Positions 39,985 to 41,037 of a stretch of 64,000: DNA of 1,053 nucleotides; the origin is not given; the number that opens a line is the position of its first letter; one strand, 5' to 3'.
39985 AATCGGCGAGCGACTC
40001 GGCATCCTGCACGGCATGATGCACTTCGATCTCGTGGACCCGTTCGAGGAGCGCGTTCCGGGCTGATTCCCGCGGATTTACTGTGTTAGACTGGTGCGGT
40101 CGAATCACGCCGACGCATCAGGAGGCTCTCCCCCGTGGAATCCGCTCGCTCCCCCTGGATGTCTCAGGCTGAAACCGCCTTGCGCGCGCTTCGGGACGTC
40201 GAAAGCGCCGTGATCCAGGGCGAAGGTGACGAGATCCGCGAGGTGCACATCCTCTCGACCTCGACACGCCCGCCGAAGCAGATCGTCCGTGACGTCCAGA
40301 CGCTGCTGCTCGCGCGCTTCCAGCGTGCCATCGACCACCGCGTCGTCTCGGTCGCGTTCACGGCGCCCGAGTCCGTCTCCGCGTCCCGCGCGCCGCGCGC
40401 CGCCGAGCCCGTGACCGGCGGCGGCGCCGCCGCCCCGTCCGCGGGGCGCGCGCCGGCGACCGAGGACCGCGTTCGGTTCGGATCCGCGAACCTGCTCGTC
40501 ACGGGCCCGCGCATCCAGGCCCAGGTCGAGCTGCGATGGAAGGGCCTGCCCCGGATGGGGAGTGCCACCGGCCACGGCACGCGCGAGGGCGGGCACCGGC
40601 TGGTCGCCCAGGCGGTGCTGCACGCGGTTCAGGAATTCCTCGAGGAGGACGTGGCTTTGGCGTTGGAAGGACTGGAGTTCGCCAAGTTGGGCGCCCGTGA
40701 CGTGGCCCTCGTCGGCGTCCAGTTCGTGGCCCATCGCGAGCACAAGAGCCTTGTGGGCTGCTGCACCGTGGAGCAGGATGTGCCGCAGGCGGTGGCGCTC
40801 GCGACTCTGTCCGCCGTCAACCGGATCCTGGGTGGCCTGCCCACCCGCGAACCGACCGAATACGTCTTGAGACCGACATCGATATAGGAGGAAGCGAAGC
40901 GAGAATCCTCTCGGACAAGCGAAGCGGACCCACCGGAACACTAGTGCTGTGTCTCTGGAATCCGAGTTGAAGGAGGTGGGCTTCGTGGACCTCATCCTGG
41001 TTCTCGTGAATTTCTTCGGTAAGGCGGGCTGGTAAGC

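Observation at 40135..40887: Orphan tandem-domain protein in a lower-GC pocket upstream of a 7TM HD-GYP protein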

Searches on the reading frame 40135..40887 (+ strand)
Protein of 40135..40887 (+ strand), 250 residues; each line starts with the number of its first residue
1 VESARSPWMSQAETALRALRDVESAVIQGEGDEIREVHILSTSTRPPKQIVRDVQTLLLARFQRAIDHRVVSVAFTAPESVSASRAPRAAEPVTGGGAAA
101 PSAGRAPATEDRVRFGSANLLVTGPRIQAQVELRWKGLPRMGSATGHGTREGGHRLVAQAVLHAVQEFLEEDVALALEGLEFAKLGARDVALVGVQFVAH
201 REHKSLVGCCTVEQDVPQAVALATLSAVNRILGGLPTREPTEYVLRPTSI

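Call 3: search_protein_families(library=pfam, proteins=[window:40135-40887:+], max_evalue=1)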
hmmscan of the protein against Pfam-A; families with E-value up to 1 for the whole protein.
window:40135-40887:+ (250 aa): 2 families
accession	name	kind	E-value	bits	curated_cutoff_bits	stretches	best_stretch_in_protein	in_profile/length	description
PF10470.14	AKAP7_RIRII_bdg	-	0.0042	17.5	22.7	1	154-171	13-30/57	PKA-RI-RII subunit binding domain of A-kinase anchor protein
PF08502.15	LeuA_dimer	-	0.018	15.4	24.9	1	129-232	39-131/131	LeuA allosteric (dimerisation) domain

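Call 4: search_protein_families(library=ncbifam, proteins=[window:40135-40887:+], max_evalue=1)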
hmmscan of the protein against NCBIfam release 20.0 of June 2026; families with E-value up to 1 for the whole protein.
window:40135-40887:+ (250 aa): 0 families

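Call 6: find_homologous_proteins(query=window:40135-40884:+, max_evalue=0.001)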
Query window:40135-40884:+ (250 aa): 875 proteins with E <= 0.001 among 8000 candidates; the best 120 are listed.
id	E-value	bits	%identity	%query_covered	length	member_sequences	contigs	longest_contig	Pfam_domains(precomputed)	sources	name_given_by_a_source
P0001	1.8e-154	530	100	100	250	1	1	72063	-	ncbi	-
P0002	6.9e-110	384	74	100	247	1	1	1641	-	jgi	-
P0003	2.4e-109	383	71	100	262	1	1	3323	-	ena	-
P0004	8.2e-109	381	71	100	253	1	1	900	-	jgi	jgi:hypothetical protein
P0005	1.6e-106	373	69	100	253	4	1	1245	-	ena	-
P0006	4.7e-105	369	63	100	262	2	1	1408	-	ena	-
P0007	4.8e-105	369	68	100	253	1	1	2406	-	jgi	-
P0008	1.4e-104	367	65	100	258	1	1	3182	-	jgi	jgi:hypothetical protein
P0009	1.8e-104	367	67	100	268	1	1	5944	-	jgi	jgi:hypothetical protein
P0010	3.6e-104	366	74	97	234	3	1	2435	-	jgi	-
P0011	1.1e-102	361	60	100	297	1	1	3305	-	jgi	jgi:hypothetical protein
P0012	5.5e-102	359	64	100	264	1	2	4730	-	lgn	-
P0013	3.3e-101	356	64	100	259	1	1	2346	-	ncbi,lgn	-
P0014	6.6e-101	355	63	100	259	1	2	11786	-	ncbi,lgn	-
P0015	7.5e-100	352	66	100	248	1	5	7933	-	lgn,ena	-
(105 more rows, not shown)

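Call 7: search_solved_structures(query=window:40135-40884:+, max_evalue=10, show_alignments=2)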
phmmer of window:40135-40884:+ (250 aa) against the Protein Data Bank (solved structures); distinct sequences matched with E-value up to 10: 0.

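Call 10: find_related_loci(query=A1, collection=genome_contigs, flank=8000)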
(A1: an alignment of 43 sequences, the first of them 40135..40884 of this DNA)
Query A1 (250 aa) in genome_contigs; peptide patterns used: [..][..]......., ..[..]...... (x = any residue, [..] = any of these).
101 stretches matched a pattern; 86 encode a relative of the query (tblastn E <= 1e-3); the best 80 are kept; 80 distinct loci.
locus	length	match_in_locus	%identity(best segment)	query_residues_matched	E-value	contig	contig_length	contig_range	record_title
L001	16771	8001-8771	61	1-250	4e-93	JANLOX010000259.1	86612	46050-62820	MAG: Candidatus Eisenbacteria bacterium isolate OTE_38_metabat_510 OTE_38_k141_3276545, whole genome shotgun sequence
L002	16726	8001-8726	56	1-248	1e-89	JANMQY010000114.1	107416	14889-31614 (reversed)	MAG: Candidatus Eisenbacteria bacterium isolate OTE_51_metabat_109 OTE_51_k141_2979218, whole genome shotgun sequence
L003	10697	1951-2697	58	1-249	1e-89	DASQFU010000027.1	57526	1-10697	MAG TPA_asm: Candidatus Limnocylindria bacterium isolate SMAG_U11788 k141_681493, whole genome shotgun sequence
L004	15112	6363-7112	61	1-249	2e-88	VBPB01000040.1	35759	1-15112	MAG: Candidatus Eisenbacteria bacterium isolate WS_11 14_1009_16_40cm_scaffold_2638, whole genome shotgun sequence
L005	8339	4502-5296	54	1-249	8e-88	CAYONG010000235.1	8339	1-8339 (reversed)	MAG TPA_asm: uncultured bacterium isolate binchicken_co165_111 genome assembly, contig: k141_2246631, whole genome shotg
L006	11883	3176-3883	59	1-249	2e-87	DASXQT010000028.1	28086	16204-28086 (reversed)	MAG TPA_asm: Candidatus Eisenbacteria bacterium isolate SMAG_U4620 k141_1575606, whole genome shotgun sequence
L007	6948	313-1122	55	1-249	2e-86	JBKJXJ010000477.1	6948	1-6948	MAG: Candidatus Eisenbacteria bacterium isolate swi_bin.170 k127_9519936, whole genome shotgun sequence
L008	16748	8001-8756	60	1-249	9e-87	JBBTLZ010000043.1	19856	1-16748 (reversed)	MAG: Candidatus Eisenbacteria bacterium isolate H32-bin110_1 H32_bin110_1_000000000043, whole genome shotgun sequence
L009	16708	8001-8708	57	2-249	1e-83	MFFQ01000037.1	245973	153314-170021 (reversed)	MAG: Candidatus Eisenbacteria bacterium RBG_16_71_46 RBG_16_scaffold_16, whole genome shotgun sequence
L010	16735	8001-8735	52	1-249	4e-83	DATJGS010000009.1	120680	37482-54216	MAG TPA_asm: Candidatus Saccharimonadaceae bacterium isolate SMAG_U15492 k141_11207761, whole genome shotgun sequence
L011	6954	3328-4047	55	1-249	6e-83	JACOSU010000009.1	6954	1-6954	MAG: Candidatus Eisenbacteria bacterium isolate NC_groundwater_26_Pr7_B-0.1um_68_11 FFV18_Bp1_scaffold_93733, whole geno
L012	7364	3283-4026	57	3-243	2e-82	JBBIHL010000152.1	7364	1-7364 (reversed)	MAG: Candidatus Eisenbacteria bacterium isolate PFF170222_bin_113 NODE_3633_length_7364_cov_4.931591, whole genome shotg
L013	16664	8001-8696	58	7-249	2e-87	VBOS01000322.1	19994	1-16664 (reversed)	MAG: Candidatus Eisenbacteria bacterium isolate WS_2 14_0903_13_30cm_scaffold_4157238, whole genome shotgun sequence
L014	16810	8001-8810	51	1-249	8e-80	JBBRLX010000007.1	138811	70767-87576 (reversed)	MAG: Candidatus Eisenbacteria bacterium isolate La1_maxbin2.300 LA1C_X2.300_k141_14490L_138811_cov_38.2364, whole genome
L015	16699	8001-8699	59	8-249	9e-78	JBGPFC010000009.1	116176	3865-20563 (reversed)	MAG: Candidatus Eisenbacteria bacterium isolate OBJ_0618_7090110_76 k141_6863606_length_116176_cov_31.8063, whole genome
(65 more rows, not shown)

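Call 15: predict_structure(alignment_id=A1)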
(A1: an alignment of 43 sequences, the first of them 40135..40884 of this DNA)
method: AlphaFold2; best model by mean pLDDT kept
length: 250 residues; sequences in the alignment: 43
mean_pLDDT: 82.3   pTM: 0.54
mean pLDDT of the five models: 82.3, 82.1, 81.5, 80.9, 79.9
residues with pLDDT >= 90: 161; 70-90: 35; 50-70: 7; < 50: 47
segments of 3 or more residues with pLDDT < 50: 80-107, 234-250
pLDDT, mean of each block of 10 residues (from residue 1): 75 97 95 94 95 98 95 79 38 41 44 89 96 90 94 96 90 93 97 94 92 95 93 49 40
secondary structure, 60 per line:
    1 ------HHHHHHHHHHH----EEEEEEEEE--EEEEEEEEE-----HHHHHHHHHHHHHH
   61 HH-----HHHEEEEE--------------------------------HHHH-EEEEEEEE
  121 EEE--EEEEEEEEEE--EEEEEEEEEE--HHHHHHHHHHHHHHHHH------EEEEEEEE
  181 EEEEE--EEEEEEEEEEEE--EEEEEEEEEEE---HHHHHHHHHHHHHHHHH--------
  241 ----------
elements in order: H7-17 E22-30 E33-41 H47-62 E71-75 H108-111 E113-123 E126-135 E138-147 H150-166 E173-185 E188-199 E202-212 H216-232

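Call 28: find_encoding_contigs(protein=P0001, flank=10000, max_places=2)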
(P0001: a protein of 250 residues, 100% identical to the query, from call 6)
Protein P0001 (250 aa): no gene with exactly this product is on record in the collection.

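Call 33: search_protein_representatives(alignment_id=A1)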
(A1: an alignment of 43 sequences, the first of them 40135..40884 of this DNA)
Query: 43 sequences, 255 profile positions. Proteins with E-value up to 0.001 (for the whole library): 2516; up to 1e-10: 1141; up to 1e-30: 91. The best 150 are listed.
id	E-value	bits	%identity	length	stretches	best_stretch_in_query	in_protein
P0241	1.2e-98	346.1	-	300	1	3-254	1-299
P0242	6.7e-97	340.4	-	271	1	8-253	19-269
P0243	1.4e-95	336.1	-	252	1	32-246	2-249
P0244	2.6e-95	335.2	-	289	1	3-255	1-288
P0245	6.9e-87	307.6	-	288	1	7-255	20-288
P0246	9.5e-65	235.0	-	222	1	54-255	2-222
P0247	6.9e-59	215.8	-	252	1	142-255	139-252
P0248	3.6e-58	213.5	-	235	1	20-254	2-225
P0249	5.7e-58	212.8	-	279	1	11-191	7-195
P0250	6.3e-58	212.7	-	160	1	103-254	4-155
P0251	3.2e-57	210.4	-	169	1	4-176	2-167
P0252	5.5e-56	206.3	-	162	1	103-255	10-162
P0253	4.0e-55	203.5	-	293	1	2-254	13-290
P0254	2.9e-54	200.7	-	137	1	122-255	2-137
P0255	3.3e-54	200.5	-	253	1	5-254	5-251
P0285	4.5e-38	147.6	-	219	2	115-241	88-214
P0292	1.4e-35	139.5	-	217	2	106-240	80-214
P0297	1.4e-34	136.1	-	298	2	113-251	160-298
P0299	2.2e-34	135.5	-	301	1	12-254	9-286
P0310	3.1e-32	128.5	-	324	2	95-251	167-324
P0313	7.3e-32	127.3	-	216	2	110-236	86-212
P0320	1.2e-31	126.5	-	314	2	111-250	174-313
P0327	4.7e-31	124.6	-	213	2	112-240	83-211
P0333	2.1e-30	122.5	-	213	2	131-237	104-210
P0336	3.1e-30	121.9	-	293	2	127-241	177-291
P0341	9.3e-30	120.4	-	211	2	111-237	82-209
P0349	2.9e-29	118.8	-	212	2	112-235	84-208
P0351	3.9e-29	118.3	-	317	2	88-251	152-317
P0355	4.9e-29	118.0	-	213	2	108-237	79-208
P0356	5.2e-29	117.9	-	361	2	91-238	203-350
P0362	1.4e-28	116.6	-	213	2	12-79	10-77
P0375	5.2e-28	114.6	-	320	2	11-95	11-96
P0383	1.1e-27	113.6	-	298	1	4-239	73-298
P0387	1.9e-27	112.8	-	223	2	12-78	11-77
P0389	2.6e-27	112.3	-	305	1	11-238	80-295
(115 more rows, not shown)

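Call 39: search_solved_structures(query=A1, max_evalue=10, show_alignments=3)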
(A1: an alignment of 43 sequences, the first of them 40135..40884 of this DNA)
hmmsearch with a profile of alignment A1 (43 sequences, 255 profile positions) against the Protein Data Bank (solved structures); distinct sequences matched with E-value up to 10: 1.
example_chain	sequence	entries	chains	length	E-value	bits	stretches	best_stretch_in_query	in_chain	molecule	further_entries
4zp3_M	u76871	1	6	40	0.72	12.6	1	158-177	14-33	A-kinase anchor protein 7 isoforms alpha and beta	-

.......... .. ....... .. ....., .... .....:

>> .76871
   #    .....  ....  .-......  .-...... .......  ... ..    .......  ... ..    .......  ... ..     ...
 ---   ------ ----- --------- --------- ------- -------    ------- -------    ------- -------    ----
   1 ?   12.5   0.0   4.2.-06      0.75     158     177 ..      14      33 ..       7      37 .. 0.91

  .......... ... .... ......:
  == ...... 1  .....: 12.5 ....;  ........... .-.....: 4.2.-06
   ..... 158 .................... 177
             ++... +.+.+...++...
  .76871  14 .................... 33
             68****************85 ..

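Call 42: find_related_loci(query=A2, collection=metagenome_contigs, flank=6000)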
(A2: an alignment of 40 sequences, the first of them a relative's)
Query A2 (216 aa) in metagenome_contigs; peptide patterns used: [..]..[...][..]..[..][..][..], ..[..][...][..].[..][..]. (x = any residue, [..] = any of these).
600 stretches matched a pattern (row limit reached: there are more); 579 encode a relative of the query (tblastn E <= 1e-3); the best 80 are kept; 80 distinct loci.
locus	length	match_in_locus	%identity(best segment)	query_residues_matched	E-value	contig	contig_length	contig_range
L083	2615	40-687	97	1-216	5e-149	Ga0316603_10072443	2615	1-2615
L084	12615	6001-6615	62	8-215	2e-79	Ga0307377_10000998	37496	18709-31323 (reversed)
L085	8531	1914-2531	61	8-216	7e-79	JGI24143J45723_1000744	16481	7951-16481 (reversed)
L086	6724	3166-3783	61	8-216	2e-77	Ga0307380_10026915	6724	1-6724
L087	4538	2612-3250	53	1-216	1e-69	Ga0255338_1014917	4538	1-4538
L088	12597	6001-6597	43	10-213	1e-50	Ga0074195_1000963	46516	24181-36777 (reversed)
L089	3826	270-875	43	10-216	2e-50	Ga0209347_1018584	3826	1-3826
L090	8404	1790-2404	42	2-213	7e-49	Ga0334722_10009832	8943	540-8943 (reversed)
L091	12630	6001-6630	40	1-215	8e-49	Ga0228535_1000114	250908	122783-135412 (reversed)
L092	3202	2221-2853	40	1-215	3e-45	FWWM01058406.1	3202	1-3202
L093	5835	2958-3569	38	11-215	2e-45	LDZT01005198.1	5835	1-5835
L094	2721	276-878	39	11-215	8e-45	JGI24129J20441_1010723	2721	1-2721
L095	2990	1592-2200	39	11-215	4e-44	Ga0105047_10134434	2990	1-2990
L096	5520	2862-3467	38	11-215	3e-44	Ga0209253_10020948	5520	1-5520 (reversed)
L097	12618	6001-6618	41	5-215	2e-44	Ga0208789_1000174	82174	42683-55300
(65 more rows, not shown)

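Call 59: search_protein_families(library=pfam, alignment_id=A2, max_evalue=1)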
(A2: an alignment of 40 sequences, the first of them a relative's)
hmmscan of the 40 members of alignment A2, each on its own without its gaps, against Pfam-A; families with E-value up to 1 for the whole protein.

A. member 1, P0313 (216 aa): 3 families
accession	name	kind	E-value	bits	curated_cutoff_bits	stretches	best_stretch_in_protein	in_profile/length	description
PF08502.15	LeuA_dimer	-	0.0017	18.7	24.9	1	139-212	60-130/131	LeuA allosteric (dimerisation) domain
PF03948.19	Ribosomal_L9_C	-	0.07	14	23.2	0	51-72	35-56/86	Ribosomal protein L9, C-terminal domain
PF04998.22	RNA_pol_Rpb1_5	-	0.14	12.1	28.5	0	145-177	26-58/267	RNA polymerase Rpb1, domain 5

B. families by the number of members that match (of 40 scanned): 34 families (the first 25 are shown)
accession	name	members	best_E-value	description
PF08502.15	LeuA_dimer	12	0.00042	LeuA allosteric (dimerisation) domain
PF03544.19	TonB_C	7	0.055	Gram-negative bacterial TonB protein C-terminal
PF16916.11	ZT_dimer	3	0.081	Dimerisation domain of Zinc Transporter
PF10470.14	AKAP7_RIRII_bdg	2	0.13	PKA-RI-RII subunit binding domain of A-kinase anchor protein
PF03434.18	DUF276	1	0.0013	DUF276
PF15643.12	Tox-PL-2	1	0.013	Papain fold toxin 2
PF00619.27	CARD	1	0.026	Caspase recruitment domain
PF09585.15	Lin0512_fam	1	0.03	Conserved hypothetical protein (Lin0512_fam)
PF13938.11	DUF4213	1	0.04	Putative heavy-metal chelation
PF20366.3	DUF6661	1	0.041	Family of unknown function (DUF6661)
PF13709.12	DUF4159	1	0.045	Domain of unknown function (DUF4159)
PF19770.4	DUF6256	1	0.06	Family of unknown function (DUF6256)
PF03948.19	Ribosomal_L9_C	1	0.07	Ribosomal protein L9, C-terminal domain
PF02730.20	AFOR_N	1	0.07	Aldehyde ferredoxin oxidoreductase, N-terminal domain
PF00900.26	Ribosomal_S4e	1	0.072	Ribosomal family S4e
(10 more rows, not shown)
